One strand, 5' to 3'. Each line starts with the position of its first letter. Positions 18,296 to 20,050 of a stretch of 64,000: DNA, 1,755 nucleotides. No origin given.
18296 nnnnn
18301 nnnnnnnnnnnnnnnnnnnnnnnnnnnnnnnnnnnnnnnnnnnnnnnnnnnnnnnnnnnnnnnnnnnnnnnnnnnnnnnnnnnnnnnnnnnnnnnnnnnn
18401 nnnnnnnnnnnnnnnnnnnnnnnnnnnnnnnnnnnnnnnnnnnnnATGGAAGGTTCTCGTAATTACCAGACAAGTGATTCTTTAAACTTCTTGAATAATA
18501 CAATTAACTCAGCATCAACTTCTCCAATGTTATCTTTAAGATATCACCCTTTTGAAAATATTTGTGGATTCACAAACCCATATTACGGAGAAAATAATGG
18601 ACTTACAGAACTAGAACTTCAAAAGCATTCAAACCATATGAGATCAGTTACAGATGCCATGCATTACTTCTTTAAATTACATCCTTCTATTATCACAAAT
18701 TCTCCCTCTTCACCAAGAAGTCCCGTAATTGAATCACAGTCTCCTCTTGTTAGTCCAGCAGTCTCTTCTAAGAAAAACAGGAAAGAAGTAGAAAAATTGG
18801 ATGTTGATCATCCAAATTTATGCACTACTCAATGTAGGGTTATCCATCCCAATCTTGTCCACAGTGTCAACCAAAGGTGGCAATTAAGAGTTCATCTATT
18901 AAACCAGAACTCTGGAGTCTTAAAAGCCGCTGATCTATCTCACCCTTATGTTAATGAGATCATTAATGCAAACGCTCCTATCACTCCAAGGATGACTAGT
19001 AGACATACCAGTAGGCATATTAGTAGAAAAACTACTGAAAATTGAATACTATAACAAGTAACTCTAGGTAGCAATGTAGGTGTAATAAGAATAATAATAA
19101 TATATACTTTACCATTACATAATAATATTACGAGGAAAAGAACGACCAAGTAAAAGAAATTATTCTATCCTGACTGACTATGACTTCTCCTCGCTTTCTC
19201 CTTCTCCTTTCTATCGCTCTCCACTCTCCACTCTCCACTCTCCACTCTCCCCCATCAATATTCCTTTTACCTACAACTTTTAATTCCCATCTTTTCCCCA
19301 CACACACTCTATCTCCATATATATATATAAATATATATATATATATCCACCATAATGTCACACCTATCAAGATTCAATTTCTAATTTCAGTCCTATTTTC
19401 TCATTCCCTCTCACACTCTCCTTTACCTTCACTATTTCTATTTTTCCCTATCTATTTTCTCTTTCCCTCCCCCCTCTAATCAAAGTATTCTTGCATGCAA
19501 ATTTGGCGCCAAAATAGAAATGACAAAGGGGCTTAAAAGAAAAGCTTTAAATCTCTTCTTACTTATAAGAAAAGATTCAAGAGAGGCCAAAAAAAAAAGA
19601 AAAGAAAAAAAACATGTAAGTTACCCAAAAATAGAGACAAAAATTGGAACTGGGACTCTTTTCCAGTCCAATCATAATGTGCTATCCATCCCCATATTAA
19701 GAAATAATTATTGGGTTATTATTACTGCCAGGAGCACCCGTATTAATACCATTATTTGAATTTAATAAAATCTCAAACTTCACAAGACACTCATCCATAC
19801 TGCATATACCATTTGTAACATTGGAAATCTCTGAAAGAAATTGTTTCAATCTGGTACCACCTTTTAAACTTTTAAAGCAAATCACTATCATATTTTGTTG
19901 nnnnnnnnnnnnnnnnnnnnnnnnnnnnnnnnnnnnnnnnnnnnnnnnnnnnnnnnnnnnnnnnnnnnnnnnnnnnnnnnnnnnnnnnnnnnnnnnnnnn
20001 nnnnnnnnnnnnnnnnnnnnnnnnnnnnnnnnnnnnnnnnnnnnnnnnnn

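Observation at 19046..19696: Promoter-like island between two convergent 3' ends: candidate antisense or non-coding RNA locus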

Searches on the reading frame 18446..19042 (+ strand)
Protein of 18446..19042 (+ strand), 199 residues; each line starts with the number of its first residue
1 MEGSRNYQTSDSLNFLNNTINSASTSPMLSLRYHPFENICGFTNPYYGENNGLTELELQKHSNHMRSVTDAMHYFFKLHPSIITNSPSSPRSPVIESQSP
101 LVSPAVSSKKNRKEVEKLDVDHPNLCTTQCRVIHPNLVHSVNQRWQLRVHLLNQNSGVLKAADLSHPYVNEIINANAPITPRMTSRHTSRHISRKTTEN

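Call 8: find_homologous_proteins(query=window:18446-19042:+)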
Query window:18446-19042:+ (199 aa): 8 proteins with E <= 0.001 among 59 candidates.
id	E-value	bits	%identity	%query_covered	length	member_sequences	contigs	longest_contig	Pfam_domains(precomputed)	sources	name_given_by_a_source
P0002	9.9e-126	435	98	100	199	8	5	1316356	-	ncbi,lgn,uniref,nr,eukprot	ncbi:unnamed protein product [Cryptosporidium hominis]|uniref:Uncharacterized protein n=1 Tax=Crypto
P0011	4.1e-105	368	84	95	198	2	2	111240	-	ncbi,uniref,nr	ncbi:hypothetical protein OIY81_1458 [Cryptosporidium canis]|uniref:Uncharacterized protein n=1 Tax=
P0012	7.1e-99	347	78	97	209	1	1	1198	-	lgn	-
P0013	2.4e-93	329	78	93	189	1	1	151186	-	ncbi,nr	ncbi:hypothetical protein HWI79_2789 [Cryptosporidium felis]|nr:hypothetical protein HWI79_2789 [Cry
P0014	8.9e-77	275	76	81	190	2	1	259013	-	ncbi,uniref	ncbi:hypothetical protein RS030_243569 [Cryptosporidium xiaoi]|uniref:Uncharacterized protein n=1 Ta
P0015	9.9e-77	275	68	93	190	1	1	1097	-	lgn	-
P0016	5.1e-74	266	66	93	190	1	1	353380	-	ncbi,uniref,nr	ncbi:hypothetical protein FG386_000998 [Cryptosporidium ryanae]|uniref:uncharacterized protein n=1 T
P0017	4.2e-61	224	60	83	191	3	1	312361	-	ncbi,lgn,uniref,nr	ncbi:hypothetical protein cand_014460 [Cryptosporidium andersoni]|uniref:Uncharacterized protein n=1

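Call 11: find_encoding_contigs(protein=P0002, flank=6000, max_places=3)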
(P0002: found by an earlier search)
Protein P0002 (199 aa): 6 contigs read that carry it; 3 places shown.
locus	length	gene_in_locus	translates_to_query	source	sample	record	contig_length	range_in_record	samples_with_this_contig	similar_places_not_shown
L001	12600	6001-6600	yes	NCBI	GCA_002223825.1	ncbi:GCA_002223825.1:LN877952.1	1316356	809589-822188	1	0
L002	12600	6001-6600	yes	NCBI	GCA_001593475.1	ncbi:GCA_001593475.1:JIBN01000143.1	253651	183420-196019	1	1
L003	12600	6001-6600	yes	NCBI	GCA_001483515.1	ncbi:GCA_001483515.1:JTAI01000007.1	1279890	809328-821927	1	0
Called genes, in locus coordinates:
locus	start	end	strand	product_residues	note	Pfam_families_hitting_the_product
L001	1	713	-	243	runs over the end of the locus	-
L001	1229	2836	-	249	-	-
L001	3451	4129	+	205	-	PF00076:RRM_1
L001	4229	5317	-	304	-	PF10494:Stk19 (weak)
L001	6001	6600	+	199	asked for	-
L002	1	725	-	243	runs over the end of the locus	-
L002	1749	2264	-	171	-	-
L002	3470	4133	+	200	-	PF00076:RRM_1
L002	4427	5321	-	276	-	PF10494:Stk19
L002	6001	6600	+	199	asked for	-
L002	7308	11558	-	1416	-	-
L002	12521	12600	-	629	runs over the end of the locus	-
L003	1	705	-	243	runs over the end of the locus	-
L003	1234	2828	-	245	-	-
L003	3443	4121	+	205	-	PF00076:RRM_1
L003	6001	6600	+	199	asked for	-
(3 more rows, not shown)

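Call 18: find_encoding_contigs(protein=P0011, flank=6000, max_places=1)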
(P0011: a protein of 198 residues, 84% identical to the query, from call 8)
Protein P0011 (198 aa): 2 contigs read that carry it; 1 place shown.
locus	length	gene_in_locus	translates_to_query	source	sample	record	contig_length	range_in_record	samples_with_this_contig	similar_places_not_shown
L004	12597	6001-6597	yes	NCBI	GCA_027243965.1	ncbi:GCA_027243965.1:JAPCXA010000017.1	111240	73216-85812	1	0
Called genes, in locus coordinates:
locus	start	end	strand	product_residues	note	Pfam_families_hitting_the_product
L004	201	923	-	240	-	-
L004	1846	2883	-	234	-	-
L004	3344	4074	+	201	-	PF00076:RRM_1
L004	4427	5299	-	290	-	PF10494:Stk19 (weak)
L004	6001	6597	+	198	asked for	-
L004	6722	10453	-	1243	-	-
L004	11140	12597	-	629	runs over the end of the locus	-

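Call 19: find_encoding_contigs(protein=P0013, flank=6000, max_places=1)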
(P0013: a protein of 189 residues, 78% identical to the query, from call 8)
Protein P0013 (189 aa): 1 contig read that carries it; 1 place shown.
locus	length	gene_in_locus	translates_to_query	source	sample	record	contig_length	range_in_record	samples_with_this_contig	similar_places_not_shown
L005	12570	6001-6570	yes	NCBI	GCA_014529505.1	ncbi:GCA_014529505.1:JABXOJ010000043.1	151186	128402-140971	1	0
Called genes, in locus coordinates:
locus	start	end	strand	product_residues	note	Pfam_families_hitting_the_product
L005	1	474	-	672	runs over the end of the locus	-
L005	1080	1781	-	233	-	-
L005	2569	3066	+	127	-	-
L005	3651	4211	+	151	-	PF00076:RRM_1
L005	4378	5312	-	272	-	PF10494:Stk19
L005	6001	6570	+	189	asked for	-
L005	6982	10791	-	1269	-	-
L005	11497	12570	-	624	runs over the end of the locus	-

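Call 20: find_encoding_contigs(protein=P0014, flank=6000, max_places=1)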
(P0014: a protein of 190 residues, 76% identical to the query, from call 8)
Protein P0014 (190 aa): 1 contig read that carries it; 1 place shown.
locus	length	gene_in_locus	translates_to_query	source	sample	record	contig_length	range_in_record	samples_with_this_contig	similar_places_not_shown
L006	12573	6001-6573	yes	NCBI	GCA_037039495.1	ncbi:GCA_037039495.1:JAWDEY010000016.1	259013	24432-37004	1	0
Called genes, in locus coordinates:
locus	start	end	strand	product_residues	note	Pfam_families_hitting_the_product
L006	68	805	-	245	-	-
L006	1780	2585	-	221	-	-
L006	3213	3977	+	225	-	PF00076:RRM_1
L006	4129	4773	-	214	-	-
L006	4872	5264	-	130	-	-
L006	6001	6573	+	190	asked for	-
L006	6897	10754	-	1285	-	-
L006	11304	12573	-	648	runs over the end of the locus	-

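Call 21: find_encoding_contigs(protein=P0016, flank=6000, max_places=1)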
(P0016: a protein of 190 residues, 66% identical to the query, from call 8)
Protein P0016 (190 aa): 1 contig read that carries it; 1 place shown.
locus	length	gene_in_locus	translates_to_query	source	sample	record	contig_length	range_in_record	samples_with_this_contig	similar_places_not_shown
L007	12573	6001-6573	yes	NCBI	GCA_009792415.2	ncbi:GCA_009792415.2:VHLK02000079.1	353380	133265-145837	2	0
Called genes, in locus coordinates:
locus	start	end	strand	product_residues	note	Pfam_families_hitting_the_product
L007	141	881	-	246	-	-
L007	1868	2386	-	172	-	-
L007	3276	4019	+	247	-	PF00076:RRM_1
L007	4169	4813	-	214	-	-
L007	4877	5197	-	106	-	-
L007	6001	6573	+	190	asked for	-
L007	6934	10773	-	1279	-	PF03810:IBN_N (weak)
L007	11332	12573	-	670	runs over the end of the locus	-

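Call 22: find_encoding_contigs(protein=P0017, flank=6000, max_places=1)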
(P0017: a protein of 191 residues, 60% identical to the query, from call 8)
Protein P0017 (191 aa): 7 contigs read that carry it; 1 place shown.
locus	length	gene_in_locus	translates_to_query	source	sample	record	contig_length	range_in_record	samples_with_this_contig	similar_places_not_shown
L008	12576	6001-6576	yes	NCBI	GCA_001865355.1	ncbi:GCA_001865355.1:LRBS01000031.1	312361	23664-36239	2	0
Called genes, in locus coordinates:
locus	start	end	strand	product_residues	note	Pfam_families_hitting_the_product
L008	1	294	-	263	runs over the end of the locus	-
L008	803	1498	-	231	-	-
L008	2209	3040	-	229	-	-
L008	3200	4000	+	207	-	PF00076:RRM_1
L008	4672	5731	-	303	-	PF10494:Stk19 (faint)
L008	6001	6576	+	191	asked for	-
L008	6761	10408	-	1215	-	-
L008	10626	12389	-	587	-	-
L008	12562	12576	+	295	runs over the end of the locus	PF01138:RNase_PH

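Call 23: find_encoding_contigs(protein=P0003, flank=6000, max_places=1)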
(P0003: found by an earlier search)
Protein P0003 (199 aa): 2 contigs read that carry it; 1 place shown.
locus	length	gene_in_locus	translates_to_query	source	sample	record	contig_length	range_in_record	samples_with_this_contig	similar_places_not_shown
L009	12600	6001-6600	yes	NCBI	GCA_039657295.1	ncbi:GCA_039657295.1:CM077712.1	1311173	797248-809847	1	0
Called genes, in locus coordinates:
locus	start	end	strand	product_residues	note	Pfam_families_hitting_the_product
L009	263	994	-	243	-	-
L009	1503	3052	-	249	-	-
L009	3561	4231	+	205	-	PF00076:RRM_1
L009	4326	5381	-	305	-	PF10494:Stk19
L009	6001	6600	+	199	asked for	-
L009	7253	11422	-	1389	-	-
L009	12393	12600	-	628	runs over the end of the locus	-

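Call 24: find_encoding_contigs(protein=P0004, flank=6000, max_places=1)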
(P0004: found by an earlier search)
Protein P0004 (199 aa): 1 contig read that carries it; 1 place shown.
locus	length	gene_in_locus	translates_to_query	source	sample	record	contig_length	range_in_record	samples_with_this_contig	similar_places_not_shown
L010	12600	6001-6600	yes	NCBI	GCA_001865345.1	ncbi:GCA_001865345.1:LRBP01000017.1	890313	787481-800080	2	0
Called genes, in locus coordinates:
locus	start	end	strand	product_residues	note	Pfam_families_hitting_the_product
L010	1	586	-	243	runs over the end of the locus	-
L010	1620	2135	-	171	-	-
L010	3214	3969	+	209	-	PF00076:RRM_1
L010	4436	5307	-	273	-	PF10494:Stk19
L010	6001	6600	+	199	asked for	-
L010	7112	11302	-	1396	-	-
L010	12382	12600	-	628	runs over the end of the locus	-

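Call 25: find_encoding_contigs(protein=P0006, flank=6000, max_places=1)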
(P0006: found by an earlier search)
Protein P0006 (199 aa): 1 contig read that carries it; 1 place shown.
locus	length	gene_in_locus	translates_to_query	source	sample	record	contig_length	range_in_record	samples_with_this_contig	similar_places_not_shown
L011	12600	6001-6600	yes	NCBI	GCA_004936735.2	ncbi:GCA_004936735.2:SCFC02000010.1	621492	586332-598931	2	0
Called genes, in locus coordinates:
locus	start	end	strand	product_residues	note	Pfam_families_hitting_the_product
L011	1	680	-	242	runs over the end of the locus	-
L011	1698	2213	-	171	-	-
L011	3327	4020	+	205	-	PF00076:RRM_1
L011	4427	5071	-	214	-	PF10494:Stk19 (weak)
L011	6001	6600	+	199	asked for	-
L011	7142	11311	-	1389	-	-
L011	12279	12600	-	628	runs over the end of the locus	-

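Call 26: find_encoding_contigs(protein=P0007, flank=6000, max_places=1)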
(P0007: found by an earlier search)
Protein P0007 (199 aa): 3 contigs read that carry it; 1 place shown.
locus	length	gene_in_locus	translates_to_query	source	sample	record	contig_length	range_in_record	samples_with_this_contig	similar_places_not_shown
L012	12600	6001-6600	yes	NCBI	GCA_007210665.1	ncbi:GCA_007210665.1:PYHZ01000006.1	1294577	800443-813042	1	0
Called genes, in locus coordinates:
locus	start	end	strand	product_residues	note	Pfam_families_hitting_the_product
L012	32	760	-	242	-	-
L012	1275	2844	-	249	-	-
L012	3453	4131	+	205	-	PF00076:RRM_1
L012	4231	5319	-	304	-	PF10494:Stk19 (weak)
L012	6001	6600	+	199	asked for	-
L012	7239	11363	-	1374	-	-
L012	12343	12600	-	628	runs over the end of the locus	-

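Call 30: find_encoding_contigs(protein=window:18446-19042:+, flank=3000, max_places=10)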
Protein window:18446-19042:+ (199 aa): 16 contigs read that carry it; 8 places shown.
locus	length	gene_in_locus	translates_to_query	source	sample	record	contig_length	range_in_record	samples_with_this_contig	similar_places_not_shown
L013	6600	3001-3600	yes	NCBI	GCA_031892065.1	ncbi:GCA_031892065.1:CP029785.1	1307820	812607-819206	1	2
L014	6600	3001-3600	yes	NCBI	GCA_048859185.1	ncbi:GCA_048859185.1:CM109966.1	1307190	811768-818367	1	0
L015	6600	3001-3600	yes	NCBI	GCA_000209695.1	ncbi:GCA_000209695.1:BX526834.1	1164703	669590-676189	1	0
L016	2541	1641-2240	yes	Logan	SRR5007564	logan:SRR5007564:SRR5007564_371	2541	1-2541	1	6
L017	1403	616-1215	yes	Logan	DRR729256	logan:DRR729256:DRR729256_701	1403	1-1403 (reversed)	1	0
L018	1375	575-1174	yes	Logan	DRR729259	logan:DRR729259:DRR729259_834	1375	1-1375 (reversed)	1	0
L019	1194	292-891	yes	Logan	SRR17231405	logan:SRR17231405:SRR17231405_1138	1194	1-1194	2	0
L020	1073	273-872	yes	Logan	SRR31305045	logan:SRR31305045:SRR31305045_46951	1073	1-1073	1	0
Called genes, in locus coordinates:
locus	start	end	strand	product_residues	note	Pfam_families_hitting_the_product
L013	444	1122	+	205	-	PF00076:RRM_1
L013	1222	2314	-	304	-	PF10494:Stk19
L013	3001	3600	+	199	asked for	-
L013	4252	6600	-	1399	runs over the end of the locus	-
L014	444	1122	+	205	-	PF00076:RRM_1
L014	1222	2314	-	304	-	PF10494:Stk19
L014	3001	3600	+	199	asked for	-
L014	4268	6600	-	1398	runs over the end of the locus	-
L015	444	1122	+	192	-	PF00076:RRM_1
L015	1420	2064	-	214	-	PF10494:Stk19 (weak)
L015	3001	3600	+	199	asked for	-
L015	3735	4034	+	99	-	-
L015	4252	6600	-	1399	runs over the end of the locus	-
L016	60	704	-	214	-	PF10494:Stk19 (weak)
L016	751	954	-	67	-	-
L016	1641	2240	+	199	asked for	-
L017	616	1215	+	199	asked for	-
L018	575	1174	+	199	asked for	-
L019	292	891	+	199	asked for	-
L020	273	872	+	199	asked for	-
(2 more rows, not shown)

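Call 56: search_protein_families(library=pfam, proteins=[window:18446-19042:+], max_evalue=0.01)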
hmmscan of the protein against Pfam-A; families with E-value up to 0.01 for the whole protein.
window:18446-19042:+ (199 aa): 0 families

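Call 70: find_encoding_contigs(protein=P0012, flank=3000, max_places=3)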
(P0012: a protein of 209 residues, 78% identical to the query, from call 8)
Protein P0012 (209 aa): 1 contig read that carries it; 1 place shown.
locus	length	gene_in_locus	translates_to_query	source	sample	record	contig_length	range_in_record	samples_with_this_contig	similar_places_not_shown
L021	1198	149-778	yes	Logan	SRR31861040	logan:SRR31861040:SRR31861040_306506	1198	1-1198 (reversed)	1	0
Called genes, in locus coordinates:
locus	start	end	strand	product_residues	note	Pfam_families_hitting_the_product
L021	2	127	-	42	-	?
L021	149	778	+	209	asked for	-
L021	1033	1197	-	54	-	?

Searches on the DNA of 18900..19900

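Call 55: search_rna_families(source=window, start=18900, end=19900, threshold=evalue, max_evalue=1)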
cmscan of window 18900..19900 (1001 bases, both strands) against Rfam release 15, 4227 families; matches with E-value up to 1: 0.
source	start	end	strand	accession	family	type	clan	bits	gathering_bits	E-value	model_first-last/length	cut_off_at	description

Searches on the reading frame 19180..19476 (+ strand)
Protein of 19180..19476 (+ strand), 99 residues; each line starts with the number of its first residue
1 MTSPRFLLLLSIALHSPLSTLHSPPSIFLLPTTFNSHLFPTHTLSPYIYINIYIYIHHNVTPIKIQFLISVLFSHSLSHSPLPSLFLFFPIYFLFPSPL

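Call 29: list_cluster_members(proteins=[window:19180-19476:+, window:19520-19756:+, window:19131-19370:-, window:18949-19149:-])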
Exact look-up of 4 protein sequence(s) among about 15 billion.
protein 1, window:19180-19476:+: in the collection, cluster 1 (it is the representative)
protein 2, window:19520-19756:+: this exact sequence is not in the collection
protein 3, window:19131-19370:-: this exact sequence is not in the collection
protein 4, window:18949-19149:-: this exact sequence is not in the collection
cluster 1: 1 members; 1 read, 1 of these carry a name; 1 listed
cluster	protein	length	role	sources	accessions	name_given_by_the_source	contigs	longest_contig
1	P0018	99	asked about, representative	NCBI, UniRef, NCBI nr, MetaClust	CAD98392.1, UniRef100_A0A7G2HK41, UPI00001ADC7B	hypothetical predicted protein, unknown function [Cryptosporidium parvum] | Secreted protein n=1 Tax=Cryptosporidium parvum TaxID=5807 RepID=A0A7G2HK41_CRYPV | status=active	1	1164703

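Call 56: search_protein_families(library=pfam, proteins=[window:19180-19476:+], max_evalue=0.01)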
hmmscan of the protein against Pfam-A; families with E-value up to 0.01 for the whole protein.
window:19180-19476:+ (99 aa): 0 families
